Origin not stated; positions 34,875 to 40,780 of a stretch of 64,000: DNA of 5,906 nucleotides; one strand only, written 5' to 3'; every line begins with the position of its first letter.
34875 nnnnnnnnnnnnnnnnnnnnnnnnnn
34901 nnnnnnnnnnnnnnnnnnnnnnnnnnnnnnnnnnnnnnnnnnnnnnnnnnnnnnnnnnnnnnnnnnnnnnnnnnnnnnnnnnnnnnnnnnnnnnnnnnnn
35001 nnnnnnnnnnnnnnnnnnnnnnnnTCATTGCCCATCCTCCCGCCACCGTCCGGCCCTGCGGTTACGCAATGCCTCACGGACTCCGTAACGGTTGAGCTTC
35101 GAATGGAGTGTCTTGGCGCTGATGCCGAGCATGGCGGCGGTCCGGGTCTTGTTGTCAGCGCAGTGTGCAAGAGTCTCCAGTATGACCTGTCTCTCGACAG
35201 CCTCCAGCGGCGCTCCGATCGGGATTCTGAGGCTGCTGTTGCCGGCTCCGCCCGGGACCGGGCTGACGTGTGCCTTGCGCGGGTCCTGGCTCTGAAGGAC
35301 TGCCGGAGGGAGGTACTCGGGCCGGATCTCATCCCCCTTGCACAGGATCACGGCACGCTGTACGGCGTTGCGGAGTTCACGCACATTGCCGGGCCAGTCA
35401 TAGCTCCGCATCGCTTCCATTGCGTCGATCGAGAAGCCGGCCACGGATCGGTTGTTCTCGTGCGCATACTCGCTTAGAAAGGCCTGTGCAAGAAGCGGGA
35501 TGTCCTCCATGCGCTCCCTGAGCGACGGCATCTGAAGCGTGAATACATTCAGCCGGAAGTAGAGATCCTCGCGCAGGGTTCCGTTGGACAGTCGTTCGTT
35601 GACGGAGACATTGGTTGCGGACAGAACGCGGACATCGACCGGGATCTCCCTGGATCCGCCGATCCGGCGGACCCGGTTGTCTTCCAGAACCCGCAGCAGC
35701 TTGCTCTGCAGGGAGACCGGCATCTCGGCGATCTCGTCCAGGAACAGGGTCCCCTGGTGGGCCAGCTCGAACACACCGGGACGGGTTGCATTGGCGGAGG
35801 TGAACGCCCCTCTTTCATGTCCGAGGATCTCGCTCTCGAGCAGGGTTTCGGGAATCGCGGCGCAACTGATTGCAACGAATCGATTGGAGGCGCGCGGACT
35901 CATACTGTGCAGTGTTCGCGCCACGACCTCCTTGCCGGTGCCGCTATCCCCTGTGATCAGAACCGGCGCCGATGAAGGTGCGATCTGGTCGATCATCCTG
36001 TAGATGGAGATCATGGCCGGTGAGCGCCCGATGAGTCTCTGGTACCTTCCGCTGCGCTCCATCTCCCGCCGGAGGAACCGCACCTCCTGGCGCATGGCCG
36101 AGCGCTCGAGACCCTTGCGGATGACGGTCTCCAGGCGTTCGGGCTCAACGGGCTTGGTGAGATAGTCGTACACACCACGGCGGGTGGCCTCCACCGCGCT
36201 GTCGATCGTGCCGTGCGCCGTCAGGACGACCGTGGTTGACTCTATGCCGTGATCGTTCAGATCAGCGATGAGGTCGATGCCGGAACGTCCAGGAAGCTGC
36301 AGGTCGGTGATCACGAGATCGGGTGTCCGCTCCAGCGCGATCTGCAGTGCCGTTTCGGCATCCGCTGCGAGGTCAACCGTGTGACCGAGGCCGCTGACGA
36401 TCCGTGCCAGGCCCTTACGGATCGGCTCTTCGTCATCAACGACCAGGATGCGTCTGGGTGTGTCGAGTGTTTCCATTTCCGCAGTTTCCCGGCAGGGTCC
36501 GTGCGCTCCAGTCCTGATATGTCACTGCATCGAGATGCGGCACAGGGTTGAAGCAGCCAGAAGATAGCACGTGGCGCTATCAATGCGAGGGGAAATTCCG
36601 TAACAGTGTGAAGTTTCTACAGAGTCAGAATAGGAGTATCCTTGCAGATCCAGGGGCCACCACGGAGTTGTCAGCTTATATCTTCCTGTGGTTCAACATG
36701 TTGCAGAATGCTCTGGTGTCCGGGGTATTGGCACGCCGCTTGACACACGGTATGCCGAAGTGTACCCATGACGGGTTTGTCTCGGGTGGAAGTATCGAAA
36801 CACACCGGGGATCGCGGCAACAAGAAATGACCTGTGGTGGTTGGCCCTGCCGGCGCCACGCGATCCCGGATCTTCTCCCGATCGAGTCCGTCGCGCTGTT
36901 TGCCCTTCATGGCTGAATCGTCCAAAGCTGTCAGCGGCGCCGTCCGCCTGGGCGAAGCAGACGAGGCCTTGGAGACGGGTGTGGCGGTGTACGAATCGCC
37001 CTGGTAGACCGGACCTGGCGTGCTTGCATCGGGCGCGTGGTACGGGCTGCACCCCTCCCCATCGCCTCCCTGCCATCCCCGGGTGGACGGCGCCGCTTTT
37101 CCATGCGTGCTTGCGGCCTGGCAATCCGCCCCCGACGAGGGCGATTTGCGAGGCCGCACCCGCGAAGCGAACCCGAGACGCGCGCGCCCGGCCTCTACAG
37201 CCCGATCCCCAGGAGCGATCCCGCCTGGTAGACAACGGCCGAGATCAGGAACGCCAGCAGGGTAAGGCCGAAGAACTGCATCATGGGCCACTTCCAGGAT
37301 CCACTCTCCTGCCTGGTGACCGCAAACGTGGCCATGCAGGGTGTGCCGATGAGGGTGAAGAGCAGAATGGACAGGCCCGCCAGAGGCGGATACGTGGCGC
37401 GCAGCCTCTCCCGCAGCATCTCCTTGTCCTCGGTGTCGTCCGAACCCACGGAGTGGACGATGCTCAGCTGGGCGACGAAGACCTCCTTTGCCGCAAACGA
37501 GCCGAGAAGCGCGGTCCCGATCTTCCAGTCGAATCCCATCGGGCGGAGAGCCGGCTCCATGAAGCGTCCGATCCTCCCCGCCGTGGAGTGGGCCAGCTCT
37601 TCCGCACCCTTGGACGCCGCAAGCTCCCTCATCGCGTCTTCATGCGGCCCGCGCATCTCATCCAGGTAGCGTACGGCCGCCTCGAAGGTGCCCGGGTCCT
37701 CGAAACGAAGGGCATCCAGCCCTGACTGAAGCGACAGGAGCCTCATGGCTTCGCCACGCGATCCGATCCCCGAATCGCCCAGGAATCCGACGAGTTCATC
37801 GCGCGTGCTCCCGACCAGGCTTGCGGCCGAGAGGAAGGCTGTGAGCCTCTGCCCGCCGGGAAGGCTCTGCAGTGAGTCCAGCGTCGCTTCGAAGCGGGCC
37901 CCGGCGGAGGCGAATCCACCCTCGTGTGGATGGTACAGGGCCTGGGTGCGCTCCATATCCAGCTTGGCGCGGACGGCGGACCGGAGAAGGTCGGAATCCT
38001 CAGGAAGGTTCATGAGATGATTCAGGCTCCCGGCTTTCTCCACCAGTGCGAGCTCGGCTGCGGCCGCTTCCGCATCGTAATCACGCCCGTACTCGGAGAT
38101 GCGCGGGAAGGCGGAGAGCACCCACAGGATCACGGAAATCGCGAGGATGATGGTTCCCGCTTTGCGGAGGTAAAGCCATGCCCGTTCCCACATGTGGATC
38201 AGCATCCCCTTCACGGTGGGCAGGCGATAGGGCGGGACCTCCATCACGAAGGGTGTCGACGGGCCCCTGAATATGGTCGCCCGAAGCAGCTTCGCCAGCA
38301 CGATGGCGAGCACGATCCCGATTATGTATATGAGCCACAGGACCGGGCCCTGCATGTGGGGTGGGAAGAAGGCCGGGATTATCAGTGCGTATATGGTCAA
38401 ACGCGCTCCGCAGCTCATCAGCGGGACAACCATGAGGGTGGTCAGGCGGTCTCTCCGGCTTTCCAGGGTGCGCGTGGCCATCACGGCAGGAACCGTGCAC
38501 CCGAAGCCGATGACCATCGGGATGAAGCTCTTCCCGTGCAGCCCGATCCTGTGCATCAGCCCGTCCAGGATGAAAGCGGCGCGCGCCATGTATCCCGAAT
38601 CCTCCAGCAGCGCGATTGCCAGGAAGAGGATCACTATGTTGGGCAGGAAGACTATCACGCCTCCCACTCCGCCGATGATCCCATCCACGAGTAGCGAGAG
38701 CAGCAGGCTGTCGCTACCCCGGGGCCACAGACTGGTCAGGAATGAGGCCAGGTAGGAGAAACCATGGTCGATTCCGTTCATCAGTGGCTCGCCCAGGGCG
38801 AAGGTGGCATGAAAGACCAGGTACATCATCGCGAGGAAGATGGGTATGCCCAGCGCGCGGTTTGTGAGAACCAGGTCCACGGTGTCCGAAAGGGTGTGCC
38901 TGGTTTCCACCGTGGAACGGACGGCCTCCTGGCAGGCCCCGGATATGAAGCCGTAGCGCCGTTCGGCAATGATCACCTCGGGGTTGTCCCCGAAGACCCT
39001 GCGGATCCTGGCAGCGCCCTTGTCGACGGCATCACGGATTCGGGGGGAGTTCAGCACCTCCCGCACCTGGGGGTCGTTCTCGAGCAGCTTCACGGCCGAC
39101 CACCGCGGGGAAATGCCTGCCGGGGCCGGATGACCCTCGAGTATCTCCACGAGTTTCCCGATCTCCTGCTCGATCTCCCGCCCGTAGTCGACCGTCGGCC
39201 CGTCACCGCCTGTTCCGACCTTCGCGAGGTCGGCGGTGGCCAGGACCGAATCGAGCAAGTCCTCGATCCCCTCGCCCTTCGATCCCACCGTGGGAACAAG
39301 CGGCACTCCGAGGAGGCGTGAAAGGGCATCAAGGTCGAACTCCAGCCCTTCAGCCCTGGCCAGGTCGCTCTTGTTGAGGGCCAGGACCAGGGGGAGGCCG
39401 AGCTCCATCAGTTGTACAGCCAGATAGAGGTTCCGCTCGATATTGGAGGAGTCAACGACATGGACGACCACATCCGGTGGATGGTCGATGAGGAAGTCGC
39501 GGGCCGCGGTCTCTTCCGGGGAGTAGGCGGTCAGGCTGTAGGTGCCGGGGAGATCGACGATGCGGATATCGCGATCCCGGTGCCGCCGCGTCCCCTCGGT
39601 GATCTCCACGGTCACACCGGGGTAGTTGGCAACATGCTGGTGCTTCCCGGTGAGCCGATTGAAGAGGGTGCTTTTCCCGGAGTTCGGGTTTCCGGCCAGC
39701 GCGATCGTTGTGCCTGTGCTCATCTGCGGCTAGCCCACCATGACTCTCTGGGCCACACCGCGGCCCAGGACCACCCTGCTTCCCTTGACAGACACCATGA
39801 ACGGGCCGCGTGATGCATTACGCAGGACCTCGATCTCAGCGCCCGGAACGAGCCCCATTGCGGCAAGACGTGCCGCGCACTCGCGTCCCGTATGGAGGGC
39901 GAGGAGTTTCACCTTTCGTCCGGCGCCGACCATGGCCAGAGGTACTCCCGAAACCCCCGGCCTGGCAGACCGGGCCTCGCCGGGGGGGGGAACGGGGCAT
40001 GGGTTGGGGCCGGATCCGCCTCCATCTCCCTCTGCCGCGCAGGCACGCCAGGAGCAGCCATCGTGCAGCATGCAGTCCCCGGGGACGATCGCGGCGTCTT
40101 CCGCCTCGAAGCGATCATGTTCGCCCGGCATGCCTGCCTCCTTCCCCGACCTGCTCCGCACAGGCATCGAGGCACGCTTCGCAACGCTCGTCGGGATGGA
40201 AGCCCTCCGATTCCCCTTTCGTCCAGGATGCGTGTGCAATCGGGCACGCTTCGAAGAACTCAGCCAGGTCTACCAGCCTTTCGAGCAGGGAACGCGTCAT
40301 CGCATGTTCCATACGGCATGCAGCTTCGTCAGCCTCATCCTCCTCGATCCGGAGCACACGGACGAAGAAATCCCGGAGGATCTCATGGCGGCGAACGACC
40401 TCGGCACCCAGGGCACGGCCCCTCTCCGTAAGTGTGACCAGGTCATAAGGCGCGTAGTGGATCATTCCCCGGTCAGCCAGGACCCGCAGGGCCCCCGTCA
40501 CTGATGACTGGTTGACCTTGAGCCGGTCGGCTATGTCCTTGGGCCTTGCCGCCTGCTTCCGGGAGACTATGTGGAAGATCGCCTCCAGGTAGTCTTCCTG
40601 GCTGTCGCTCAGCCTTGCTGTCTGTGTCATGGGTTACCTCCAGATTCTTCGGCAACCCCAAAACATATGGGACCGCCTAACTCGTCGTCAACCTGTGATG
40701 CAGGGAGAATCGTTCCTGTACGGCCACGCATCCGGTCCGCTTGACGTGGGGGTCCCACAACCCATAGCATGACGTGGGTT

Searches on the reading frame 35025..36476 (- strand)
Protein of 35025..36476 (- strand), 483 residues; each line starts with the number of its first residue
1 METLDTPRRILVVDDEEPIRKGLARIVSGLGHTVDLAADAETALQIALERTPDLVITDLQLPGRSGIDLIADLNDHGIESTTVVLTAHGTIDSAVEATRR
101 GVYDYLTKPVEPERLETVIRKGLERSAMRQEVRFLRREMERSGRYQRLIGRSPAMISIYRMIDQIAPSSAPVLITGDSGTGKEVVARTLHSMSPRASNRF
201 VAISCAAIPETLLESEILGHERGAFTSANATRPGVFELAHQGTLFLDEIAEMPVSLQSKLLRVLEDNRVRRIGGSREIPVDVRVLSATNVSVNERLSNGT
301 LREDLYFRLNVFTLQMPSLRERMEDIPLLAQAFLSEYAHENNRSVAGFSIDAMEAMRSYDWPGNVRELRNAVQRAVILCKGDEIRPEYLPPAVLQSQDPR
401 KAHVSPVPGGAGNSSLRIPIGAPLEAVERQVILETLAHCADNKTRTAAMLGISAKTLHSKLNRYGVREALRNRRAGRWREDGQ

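Call 9: search_protein_families(library=pfam, proteins=[window:35025-36476:-], max_evalue=0.001)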
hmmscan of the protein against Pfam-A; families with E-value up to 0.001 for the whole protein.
window:35025-36476:- (483 aa): 9 families
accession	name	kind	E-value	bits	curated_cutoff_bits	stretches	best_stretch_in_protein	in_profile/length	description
PF00158.32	Sigma54_activat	-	1.1e-65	220.9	20.2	1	148-314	1-167/168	Sigma-54 interaction domain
PF25601.1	AAA_lid_14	-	2.3e-29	101.5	27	1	320-402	1-83/87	AAA+ ATPase lid domain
PF00072.30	Response_reg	-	1.1e-25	90.4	30.2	1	10-119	1-110/111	Response regulator receiver domain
PF14532.12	Sigma54_activ_2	-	9.2e-23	81.4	25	1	149-319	1-138/138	Sigma-54 interaction domain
PF02954.25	HTH_8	-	5.3e-11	42.5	22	1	424-464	2-42/42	Bacterial regulatory protein, Fis family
PF01078.27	Mg_chelatase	-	2.4e-09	37.4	20.3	1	228-292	94-160/207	Magnesium chelatase, subunit ChlI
PF07728.20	AAA_5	-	4.4e-07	30.4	22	1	171-289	1-122/139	AAA domain (dynein-related subfamily)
PF13191.12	AAA_16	-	2.4e-05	25.3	32.6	1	147-224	1-85/167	AAA ATPase domain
PF00493.29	MCM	-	0.00014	21.5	23.3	1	171-289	59-172/224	MCM P-loop domain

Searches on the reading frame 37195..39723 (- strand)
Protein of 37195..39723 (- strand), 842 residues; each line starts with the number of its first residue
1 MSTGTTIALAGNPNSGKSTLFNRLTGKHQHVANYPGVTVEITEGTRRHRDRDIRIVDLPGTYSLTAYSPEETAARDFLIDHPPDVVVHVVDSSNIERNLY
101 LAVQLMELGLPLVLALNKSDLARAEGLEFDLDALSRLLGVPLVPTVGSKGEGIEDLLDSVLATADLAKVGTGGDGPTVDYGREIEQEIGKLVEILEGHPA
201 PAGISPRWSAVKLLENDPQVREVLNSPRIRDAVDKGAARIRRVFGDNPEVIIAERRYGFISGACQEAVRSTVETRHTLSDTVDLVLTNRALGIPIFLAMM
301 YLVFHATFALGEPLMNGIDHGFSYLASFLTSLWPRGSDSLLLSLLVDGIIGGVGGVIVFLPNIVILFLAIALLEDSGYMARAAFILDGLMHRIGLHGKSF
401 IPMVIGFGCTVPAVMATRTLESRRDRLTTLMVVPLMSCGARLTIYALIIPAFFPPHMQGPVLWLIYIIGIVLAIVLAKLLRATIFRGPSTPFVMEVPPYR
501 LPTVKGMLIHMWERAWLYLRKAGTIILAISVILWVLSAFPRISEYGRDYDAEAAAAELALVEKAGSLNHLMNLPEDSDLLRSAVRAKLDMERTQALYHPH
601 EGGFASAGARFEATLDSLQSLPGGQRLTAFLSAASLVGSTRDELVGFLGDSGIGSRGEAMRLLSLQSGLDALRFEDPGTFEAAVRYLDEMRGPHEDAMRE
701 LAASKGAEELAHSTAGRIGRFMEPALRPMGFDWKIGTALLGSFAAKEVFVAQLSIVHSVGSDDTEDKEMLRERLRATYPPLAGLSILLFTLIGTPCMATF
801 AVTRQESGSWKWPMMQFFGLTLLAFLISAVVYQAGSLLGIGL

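Call 9: search_protein_families(library=pfam, proteins=[window:37195-39723:-], max_evalue=0.001)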
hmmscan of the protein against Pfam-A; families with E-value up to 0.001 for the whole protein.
window:37195-39723:- (842 aa): 10 families
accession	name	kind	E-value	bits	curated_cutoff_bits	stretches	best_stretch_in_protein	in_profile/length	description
PF02421.24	FeoB_N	-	3.4e-62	209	27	1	6-159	2-155/156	Ferrous iron transport protein B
PF07670.19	Gate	-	2.4e-39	134.4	29.6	2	356-449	1-101/104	Nucleoside recognition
PF17910.6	FeoB_Cyto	-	2.9e-23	82.5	23.4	1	180-269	1-90/90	FeoB cytosolic helical domain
PF01926.29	MMR_HSR1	-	7.6e-23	81.2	21.9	1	6-118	1-113/113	50S ribosome-binding GTPase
PF07664.17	FeoB_C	-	3e-20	72.1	26.6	1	463-514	2-54/54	Ferrous iron transport protein B C terminus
PF00009.33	GTP_EFTU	-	6.6e-08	32.8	26.5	1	7-162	6-184/188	Elongation factor Tu GTP binding domain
PF09439.16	SRPRB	-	4.6e-06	26.6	25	1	5-99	4-89/178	Signal recognition particle receptor beta subunit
PF03193.22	RsgA_GTPase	-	8.7e-05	22.9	30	0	4-32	106-135/174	RsgA GTPase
PF03029.23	ATP_bind_1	-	0.00043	20.6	27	0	46-133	87-178/240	Conserved hypothetical ATP binding protein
PF04548.22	AIG1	-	0.0006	19.6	27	1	6-96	2-97/212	AIG1 family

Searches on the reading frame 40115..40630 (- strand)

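Call 9: search_protein_families(library=pfam, proteins=[window:40115-40630:-], max_evalue=0.001)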
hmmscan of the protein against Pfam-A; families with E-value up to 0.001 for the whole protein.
window:40115-40630:- (171 aa): 5 families
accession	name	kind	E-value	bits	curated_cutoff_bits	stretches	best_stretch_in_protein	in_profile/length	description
PF02742.21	Fe_dep_repr_C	-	4.8e-21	75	27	1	68-133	1-66/70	Iron dependent repressor, metal binding and dimerisation domain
PF01325.25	Fe_dep_repress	-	9.8e-13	48.5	26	1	7-62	2-57/60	Iron dependent repressor, N-terminal DNA binding domain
PF01047.28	MarR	-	1e-05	25.8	24.6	1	20-58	10-48/59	MarR family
PF12802.13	MarR_2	-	5.5e-05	23.7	27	1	19-58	12-51/61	MarR family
PF25213.1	HVO_A0261_N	-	0.00039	20.7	35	1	24-78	21-74/86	HVO_A0261 N-terminal domain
